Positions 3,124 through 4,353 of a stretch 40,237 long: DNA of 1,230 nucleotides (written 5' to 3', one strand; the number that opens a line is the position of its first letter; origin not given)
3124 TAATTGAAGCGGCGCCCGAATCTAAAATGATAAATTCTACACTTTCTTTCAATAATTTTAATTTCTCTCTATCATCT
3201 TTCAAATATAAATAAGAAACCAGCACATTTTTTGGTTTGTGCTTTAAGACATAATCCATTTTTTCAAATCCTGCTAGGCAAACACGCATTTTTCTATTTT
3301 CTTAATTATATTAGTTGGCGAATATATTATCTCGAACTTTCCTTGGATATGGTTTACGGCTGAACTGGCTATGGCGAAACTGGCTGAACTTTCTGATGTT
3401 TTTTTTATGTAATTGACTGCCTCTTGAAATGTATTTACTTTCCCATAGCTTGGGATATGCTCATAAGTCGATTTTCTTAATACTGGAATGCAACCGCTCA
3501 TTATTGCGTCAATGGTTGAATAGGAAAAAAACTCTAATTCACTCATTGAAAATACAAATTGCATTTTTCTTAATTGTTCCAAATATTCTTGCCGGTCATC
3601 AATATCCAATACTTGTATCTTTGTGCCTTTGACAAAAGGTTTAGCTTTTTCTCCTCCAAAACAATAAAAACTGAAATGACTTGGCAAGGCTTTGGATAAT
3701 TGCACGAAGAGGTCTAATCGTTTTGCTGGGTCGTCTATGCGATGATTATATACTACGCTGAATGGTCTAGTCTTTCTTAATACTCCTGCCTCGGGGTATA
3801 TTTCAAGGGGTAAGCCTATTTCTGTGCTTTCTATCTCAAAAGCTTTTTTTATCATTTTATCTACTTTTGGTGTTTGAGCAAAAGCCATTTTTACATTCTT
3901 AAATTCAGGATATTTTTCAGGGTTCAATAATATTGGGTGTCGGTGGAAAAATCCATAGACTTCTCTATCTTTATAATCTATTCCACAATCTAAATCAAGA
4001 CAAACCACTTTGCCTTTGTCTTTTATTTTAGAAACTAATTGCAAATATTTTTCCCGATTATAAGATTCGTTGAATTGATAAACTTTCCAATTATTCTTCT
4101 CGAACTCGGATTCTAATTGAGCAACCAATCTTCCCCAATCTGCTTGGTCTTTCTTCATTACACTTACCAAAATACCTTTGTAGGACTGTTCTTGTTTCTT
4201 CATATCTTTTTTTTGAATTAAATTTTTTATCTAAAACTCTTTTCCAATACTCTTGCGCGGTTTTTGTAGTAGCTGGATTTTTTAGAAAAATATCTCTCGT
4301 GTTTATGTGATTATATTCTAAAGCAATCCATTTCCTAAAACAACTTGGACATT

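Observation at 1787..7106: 7-deazaguanine DNA-modification cluster with embedded GT-B-like and HAD-like genes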

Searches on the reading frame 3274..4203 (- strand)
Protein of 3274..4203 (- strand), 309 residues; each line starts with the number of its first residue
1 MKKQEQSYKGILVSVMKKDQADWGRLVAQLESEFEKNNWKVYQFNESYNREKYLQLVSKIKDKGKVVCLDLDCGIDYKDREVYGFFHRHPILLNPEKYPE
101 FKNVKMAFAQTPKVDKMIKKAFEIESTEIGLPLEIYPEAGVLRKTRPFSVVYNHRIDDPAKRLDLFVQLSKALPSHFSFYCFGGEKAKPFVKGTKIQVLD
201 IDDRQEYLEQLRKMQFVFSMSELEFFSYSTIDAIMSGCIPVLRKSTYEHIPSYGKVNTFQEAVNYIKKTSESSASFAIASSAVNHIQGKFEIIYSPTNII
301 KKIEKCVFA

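Call 3: search_protein_families(library=pfam, proteins=[window:3274-4203:-], max_evalue=0.1)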
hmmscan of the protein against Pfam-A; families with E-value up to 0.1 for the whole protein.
window:3274-4203:- (309 aa): 1 family
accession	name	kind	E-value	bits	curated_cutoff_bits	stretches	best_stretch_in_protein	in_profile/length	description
PF03016.20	Exostosin_GT47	-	0.00024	20.9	33.4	1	204-262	218-268/293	Exostosin GT47 domain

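Call 4: search_protein_families(library=phrogs, proteins=[window:3274-4203:-], max_evalue=0.01)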
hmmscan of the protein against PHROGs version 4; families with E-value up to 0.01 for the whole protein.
window:3274-4203:- (309 aa): 0 families

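Call 5: search_protein_families(library=ncbifam, proteins=[window:3274-4203:-], max_evalue=0.1)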
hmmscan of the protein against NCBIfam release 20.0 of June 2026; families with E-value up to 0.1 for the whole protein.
window:3274-4203:- (309 aa): 0 families

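Call 6: search_solved_structures(query=window:3274-4203:-, max_evalue=10, show_alignments=2)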
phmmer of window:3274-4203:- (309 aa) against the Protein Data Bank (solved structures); distinct sequences matched with E-value up to 10: 2.
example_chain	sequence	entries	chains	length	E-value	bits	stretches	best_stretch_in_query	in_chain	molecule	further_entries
5h9d_C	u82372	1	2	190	0.29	13.6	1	27-179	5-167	Heptaprenyl diphosphate synthase (HEPPP synthase) subunit 1 family protein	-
2k1h_A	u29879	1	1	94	0.38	13.3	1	12-41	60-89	Uncharacterized protein SeR13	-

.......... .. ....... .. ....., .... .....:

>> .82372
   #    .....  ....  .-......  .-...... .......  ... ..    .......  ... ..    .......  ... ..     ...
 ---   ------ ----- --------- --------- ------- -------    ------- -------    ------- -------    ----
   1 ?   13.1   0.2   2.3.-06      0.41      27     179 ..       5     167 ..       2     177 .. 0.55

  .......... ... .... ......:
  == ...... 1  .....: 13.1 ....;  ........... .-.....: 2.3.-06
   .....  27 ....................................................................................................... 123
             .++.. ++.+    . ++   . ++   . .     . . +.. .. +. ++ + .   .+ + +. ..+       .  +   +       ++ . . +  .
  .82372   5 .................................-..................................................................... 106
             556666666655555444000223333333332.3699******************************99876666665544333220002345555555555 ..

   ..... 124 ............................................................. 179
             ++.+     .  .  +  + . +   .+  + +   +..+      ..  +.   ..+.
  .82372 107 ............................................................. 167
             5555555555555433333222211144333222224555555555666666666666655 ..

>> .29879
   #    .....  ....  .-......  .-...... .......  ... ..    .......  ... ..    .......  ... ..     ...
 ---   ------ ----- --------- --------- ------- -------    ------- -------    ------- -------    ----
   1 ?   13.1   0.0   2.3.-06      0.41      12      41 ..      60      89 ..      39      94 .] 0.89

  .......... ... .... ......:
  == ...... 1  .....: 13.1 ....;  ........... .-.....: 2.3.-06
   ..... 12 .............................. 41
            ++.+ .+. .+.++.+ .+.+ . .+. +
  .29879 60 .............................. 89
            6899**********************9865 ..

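Call 7: find_homologous_proteins(query=window:3274-4203:-, max_evalue=0.001)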
Query window:3274-4203:- (309 aa): 1 proteins with E <= 0.001 among 600 candidates.
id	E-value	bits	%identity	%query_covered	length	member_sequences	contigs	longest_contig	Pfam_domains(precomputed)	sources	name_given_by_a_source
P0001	2.3e-186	636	100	92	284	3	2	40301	-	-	-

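Call 12: find_related_loci(query=window:3274-4203:-, collection=viral_contigs, flank=8000)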
Query window:3274-4203:- (309 aa) in viral_contigs; peptide patterns used: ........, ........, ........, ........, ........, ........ (x = any residue, [..] = any of these).
6 stretches matched a pattern, but none encodes a relative of the query by tblastn (E <= 1e-3).

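Call 19: search_dna_similar(query=window:3274-4203:-, collection=phages, mode=protein, max_rows=20, max_evalue=1)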
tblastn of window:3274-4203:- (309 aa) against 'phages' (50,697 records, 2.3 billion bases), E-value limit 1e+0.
Records with a match: 5; places in all: 5; records where one place covers at least 80% of the query: 0.
Best place of each record, by identity: <60% 5.
By first word of the organism name: Xanthomonas 4; Erwinia 1.
By host as written in the record: Xanthomonas hortorum pv. vitians CFBP8640 3; Erwinia sp. YA1 1; Xanthomonas sp. Q 1.
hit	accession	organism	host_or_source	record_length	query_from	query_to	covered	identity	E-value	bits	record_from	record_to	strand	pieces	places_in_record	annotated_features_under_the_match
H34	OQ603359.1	Erwinia phage Ep032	Erwinia sp. YA1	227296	196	242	15%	40.4%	7e-3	44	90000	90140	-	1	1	record has no annotation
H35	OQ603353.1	Xanthomonas phage Ep026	Xanthomonas sp. Q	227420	196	242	15%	40.4%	7e-3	44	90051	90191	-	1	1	record has no annotation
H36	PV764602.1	Xanthomonas phage PhiXhv-15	Xanthomonas hortorum pv. vitians ...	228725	196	242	15%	40.4%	7e-3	44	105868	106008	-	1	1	glycoside transferase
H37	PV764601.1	Xanthomonas phage PhiXhv-12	Xanthomonas hortorum pv. vitians ...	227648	196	242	15%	40.4%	8e-3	44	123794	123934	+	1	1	glycoside transferase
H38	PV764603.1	Xanthomonas phage PhiXhv-16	Xanthomonas hortorum pv. vitians ...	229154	196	242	15%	40.4%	8e-3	44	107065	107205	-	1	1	glycoside transferase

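Call 20: predict_structure(protein=window:3274-4203:-)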
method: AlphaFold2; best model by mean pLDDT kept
length: 309 residues; sequences in the alignment: 1
mean_pLDDT: 37.5   pTM: 0.30
mean pLDDT of the five models: 37.5, 32.6, 32.4, 32.1, 31.2
residues with pLDDT >= 90: 0; 70-90: 5; 50-70: 53; < 50: 251
segments of 3 or more residues with pLDDT < 50: 1-4, 61-63, 71-309
pLDDT, mean of each block of 10 residues (from residue 1): 53 57 51 64 60 55 52 46 35 32 35 40 33 26 27 34 42 33 26 26 35 29 28 29 27 33 40 31 29 26 27
secondary structure, 60 per line:
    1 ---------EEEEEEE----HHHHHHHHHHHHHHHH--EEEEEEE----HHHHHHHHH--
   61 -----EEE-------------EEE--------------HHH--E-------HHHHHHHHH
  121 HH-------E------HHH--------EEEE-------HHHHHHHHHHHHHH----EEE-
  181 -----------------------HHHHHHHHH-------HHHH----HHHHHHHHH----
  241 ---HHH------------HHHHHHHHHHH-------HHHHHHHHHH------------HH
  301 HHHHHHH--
elements in order: E10-16 H21-36 E39-45 H50-58 E66-68 E82-84 H112-122 E148-151 H159-172 E177-179 H204-212 H220-223 H228-236 H259-269 H277-286 H299-307

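Call 21: search_protein_representatives(protein=window:3274-4203:-)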
Query: 309 residues. Proteins with E-value up to 0.001 (for the whole library): 15; up to 1e-10: 1; up to 1e-30: 1. The best 15 are listed.
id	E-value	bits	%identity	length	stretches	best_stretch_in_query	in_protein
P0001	7.3e-187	636.1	100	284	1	26-309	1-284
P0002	4.2e-10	55.8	38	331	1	129-253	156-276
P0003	3.5e-08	49.5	37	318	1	131-242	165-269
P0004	7.5e-06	41.9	28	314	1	127-268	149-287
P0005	1.4e-05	41.0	29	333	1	107-246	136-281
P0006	5.0e-05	39.2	28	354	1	72-244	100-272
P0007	5.5e-05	39.0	34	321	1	130-244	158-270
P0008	8.3e-05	38.4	27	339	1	104-302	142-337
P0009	1.5e-04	37.6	32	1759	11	109-153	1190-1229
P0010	2.4e-04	36.9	27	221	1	110-271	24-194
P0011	4.0e-04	36.2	39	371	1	143-259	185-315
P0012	4.3e-04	36.1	30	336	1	143-248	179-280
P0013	6.4e-04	35.5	32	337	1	160-259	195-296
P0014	7.3e-04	35.3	31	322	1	144-276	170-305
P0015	7.6e-04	35.3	27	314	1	137-251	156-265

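Call 22: search_protein_families(library=pfam, proteins=[P0002, P0003, P0004, P0005, P0006, P0007, P0008, P0010, P0011, P0012], max_evalue=0.01)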
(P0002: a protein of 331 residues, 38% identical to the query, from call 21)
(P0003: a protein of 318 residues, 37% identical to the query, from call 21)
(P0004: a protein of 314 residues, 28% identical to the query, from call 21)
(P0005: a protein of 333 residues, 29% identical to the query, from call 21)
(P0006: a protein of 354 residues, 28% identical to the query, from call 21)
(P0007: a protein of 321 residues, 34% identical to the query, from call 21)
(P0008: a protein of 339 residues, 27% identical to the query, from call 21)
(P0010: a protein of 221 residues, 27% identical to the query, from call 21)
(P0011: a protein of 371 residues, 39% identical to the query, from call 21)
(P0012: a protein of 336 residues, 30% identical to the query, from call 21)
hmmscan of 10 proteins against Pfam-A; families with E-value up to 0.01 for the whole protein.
P0002 (331 aa): 1 family
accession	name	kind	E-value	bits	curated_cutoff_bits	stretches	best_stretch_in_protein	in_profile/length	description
PF00534.26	Glycos_transf_1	-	0.00017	21.6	26.4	0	170-202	11-43/172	Glycosyl transferases group 1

P0003 (318 aa): 0 families

P0004 (314 aa): 1 family
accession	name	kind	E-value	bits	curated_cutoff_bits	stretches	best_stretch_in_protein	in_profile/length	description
PF22241.2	PSMD12-CSN4_N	-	0.00083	19.5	27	1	155-241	130-216/218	PSMD12/CSN4, N-terminal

P0005 (333 aa): 1 family
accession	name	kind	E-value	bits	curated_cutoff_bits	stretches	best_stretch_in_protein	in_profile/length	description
PF00534.26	Glycos_transf_1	-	9.6e-07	28.9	26.4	1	174-283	10-127/172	Glycosyl transferases group 1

P0006 (354 aa): 1 family
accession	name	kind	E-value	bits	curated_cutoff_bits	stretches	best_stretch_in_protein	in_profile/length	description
PF00534.26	Glycos_transf_1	-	0.0012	18.8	26.4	1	239-284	90-135/172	Glycosyl transferases group 1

P0007 (321 aa): 0 families

P0008 (339 aa): 1 family
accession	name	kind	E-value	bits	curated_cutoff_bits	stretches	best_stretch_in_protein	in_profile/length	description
PF00534.26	Glycos_transf_1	-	0.00099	19.1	26.4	1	221-288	63-130/172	Glycosyl transferases group 1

P0010 (221 aa): 3 families
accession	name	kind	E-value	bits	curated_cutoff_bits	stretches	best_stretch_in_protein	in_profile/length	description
PF00534.26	Glycos_transf_1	-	2.5e-10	40.6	26.4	1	56-172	9-130/172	Glycosyl transferases group 1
PF13692.12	Glyco_trans_1_4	-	0.00058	20.6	27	1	91-163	33-105/142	Glycosyl transferases group 1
PF13524.12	Glyco_trans_1_2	-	0.0092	16.4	25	0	93-192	16-111/144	Glycosyl transferase-like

P0011 (371 aa): 5 families
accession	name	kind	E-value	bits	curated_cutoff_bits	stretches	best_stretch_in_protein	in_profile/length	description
PF12038.13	QTMAN_N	-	1.8e-56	191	25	1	7-173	1-168/168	tRNA-queuosine alpha-mannosyltransferase N-terminal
PF00534.26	Glycos_transf_1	-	1.4e-14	54.4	26.4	1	181-310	7-135/172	Glycosyl transferases group 1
PF13692.12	Glyco_trans_1_4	-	1.4e-09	38.8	27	1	197-326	9-136/142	Glycosyl transferases group 1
PF20706.3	GT4-conflict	-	2.8e-06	27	26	1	202-298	212-311/385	Family 4 Glycosyltransferase in conflict systems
PF13524.12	Glyco_trans_1_2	-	0.0076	16.6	25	0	248-361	28-141/144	Glycosyl transferase-like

P0012 (336 aa): 0 families

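Call 25: find_homologous_proteins(query=A1, max_evalue=0.001)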
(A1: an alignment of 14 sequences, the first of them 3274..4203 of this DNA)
Query A1 (14 sequences) (309 aa, profile of the alignment): 6 proteins with E <= 0.001 among 3734 candidates.
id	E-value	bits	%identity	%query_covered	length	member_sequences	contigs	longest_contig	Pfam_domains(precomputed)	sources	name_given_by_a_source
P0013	7.1e-87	310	32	28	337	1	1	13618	-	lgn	-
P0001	7.2e-64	234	100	92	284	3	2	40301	-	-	-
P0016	8.9e-50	188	23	32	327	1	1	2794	-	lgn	-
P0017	6.5e-27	113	25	33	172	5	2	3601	PF00534.27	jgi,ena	-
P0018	1.9e-8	52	25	32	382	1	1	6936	PF00534.27,PF13692.13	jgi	jgi:alpha-1,2-mannosyltransferase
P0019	3.3e-5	41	-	-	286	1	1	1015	PF00534.27,PF13439.13,PF20706.4,PF13692.13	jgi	-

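Call 26: find_encoding_contigs(protein=P0013, flank=10000, max_places=4)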
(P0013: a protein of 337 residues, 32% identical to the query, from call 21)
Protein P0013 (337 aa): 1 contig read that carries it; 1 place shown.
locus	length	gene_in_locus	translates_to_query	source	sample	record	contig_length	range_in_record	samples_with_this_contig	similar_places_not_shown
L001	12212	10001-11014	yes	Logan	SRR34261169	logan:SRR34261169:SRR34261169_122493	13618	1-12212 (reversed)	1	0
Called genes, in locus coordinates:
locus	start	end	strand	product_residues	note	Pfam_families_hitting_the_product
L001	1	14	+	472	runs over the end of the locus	?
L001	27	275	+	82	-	-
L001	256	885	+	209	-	PF01464:SLT (weak)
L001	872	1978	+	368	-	PF13521:AAA_28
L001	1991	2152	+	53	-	-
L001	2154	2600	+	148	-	-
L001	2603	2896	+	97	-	-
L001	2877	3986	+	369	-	PF21189:PHA02142, PF09414:RNA_ligase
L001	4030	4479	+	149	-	PF01242:PTPS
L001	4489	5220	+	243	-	PF13353:Fer4_12, PF04055:Radical_SAM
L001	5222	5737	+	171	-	-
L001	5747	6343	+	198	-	PF01227:GTP_cyclohydroI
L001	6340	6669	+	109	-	-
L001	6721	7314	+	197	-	-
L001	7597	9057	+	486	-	PF13537:GATase_7 (weak), PF06508:QueC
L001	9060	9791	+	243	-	-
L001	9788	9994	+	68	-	-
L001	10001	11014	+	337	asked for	-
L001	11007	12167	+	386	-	PF01702:TGT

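Call 27: find_encoding_contigs(protein=P0002, flank=10000, max_places=4)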
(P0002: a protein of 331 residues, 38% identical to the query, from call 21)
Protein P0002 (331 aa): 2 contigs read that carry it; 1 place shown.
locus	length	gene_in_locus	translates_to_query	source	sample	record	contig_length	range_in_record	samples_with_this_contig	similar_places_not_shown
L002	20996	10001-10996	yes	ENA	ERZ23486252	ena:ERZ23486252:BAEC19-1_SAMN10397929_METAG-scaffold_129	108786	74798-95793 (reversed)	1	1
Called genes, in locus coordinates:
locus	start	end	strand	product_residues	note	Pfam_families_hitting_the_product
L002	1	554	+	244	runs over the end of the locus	-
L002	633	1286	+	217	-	-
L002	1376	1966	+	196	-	PF01695:IstB_IS21 (weak)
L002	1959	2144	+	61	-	-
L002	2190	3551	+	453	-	PF01145:Band_7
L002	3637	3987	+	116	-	PF05443:ROS_MUCR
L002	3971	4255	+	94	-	PF18903:DUF5659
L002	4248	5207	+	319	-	PF00154:RecA_N, PF08423:Rad51, PF06745:ATPase (weak)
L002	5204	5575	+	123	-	-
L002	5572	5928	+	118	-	-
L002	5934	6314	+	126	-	-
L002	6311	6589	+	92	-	-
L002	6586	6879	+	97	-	-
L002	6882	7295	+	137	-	PF01242:PTPS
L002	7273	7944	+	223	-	PF13353:Fer4_12, PF04055:Radical_SAM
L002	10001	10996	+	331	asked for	-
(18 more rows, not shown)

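Call 28: find_encoding_contigs(protein=P0001, flank=10000, max_places=4)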
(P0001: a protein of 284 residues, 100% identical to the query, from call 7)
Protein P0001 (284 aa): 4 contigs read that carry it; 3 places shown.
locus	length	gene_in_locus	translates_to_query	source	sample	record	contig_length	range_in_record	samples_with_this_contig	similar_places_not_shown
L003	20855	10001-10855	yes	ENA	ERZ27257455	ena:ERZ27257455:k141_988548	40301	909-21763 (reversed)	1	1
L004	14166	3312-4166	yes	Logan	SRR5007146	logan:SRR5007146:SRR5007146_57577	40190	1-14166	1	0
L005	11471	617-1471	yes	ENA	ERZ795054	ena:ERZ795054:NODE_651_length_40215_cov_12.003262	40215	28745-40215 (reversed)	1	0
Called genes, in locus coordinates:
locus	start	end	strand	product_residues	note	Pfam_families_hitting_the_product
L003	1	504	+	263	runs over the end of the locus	PF04098:Rad52_Rad22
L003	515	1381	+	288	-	-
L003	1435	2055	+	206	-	-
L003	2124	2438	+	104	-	-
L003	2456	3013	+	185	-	-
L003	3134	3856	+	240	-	-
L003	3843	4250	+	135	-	-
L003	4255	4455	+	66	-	-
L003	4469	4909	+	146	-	-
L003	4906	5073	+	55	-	-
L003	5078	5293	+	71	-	-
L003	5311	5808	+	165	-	-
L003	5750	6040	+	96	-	-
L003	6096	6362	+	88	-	-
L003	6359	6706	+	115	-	-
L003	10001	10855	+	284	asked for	-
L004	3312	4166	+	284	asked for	-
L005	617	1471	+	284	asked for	-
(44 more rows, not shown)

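Call 30: find_encoding_contigs(protein=P0003, flank=8000, max_places=2)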
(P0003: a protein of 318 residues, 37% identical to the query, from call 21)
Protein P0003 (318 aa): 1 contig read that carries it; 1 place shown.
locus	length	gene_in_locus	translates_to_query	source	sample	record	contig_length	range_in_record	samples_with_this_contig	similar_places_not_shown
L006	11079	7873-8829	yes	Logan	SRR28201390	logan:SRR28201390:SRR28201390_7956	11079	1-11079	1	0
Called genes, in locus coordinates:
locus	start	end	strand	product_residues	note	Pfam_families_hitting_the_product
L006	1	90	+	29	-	?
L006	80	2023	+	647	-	PF07591:PT-HINT, PF14890:Intein_splicing (weak), PF13353:Fer4_12 (weak), PF04055:Radical_SAM (weak)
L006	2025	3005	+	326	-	-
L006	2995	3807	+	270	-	PF01242:PTPS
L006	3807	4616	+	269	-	-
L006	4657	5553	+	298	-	-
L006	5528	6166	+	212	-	PF01227:GTP_cyclohydroI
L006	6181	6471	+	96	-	PF01227:GTP_cyclohydroI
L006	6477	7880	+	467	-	PF13522:GATase_6, PF13537:GATase_7, PF02568:ThiI (faint), PF06508:QueC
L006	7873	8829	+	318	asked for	-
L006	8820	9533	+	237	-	PF01408:GFO_IDH_MocA (weak)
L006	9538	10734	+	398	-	PF01702:TGT (faint)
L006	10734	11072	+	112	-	-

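Call 31: find_encoding_contigs(protein=P0004, flank=8000, max_places=2)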
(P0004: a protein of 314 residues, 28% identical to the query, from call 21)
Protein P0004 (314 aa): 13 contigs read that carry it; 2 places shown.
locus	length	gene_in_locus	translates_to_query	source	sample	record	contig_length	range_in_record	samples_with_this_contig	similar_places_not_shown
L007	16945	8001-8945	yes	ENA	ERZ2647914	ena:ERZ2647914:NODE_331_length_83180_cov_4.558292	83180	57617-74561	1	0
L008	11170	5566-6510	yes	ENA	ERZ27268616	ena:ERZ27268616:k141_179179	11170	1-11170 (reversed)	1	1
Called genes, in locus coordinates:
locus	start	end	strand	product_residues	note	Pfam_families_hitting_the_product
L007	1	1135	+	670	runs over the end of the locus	PF13597:NRDD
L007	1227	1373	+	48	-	-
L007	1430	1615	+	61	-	-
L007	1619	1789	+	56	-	-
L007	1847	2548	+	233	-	PF04055:Radical_SAM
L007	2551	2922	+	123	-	PF01242:PTPS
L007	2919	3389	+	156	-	-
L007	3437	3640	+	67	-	-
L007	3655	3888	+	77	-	-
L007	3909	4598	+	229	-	PF01227:GTP_cyclohydroI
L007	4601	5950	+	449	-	PF01702:TGT (weak)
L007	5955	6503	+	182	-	PF13489:Methyltransf_23, PF08242:Methyltransf_12 (faint)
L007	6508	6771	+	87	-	-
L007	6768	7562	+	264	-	PF06508:QueC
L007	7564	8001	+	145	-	PF22769:DCD, PF00692:dUTPase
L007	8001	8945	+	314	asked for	-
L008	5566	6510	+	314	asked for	-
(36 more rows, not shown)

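Call 33: find_encoding_contigs(protein=P0005, flank=8000, max_places=2)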
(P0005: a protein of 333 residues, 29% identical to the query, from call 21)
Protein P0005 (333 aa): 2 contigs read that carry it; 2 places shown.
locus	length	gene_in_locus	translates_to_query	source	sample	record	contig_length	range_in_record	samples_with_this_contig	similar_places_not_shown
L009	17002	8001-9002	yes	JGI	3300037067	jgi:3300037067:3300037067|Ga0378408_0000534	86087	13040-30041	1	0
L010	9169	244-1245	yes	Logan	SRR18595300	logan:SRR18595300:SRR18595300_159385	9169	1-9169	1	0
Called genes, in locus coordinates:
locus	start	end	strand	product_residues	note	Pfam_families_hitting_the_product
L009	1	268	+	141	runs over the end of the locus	-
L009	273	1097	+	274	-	PF04055:Radical_SAM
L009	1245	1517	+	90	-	-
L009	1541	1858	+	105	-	-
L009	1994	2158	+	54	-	-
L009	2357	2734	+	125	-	-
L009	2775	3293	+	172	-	-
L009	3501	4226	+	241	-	-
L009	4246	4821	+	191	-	-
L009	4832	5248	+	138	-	PF00156:Pribosyltran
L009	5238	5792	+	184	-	PF01227:GTP_cyclohydroI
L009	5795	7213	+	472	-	PF13522:GATase_6, PF13537:GATase_7, PF02568:ThiI (weak), PF06508:QueC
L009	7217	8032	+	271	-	PF01408:GFO_IDH_MocA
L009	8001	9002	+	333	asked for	PF00534:Glycos_transf_1 (weak)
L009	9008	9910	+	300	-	-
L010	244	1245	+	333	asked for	PF00534:Glycos_transf_1 (weak)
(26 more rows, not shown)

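Call 34: find_encoding_contigs(protein=P0006, flank=8000, max_places=2)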
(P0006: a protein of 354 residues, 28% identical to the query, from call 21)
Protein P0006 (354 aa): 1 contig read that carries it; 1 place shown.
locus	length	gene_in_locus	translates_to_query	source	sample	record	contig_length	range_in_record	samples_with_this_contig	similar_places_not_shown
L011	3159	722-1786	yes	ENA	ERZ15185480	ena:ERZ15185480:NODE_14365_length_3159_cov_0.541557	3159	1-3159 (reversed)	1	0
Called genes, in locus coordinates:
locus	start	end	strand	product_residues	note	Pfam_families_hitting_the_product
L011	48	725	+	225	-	PF05148:Methyltransf_8 (weak), PF13489:Methyltransf_23 (faint), PF13847:Methyltransf_31, PF08241:Methyltransf_11, PF08242:Methyltransf_12 (weak), PF13649:Methyltransf_25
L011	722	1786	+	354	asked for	-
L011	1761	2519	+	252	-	-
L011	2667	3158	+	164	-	?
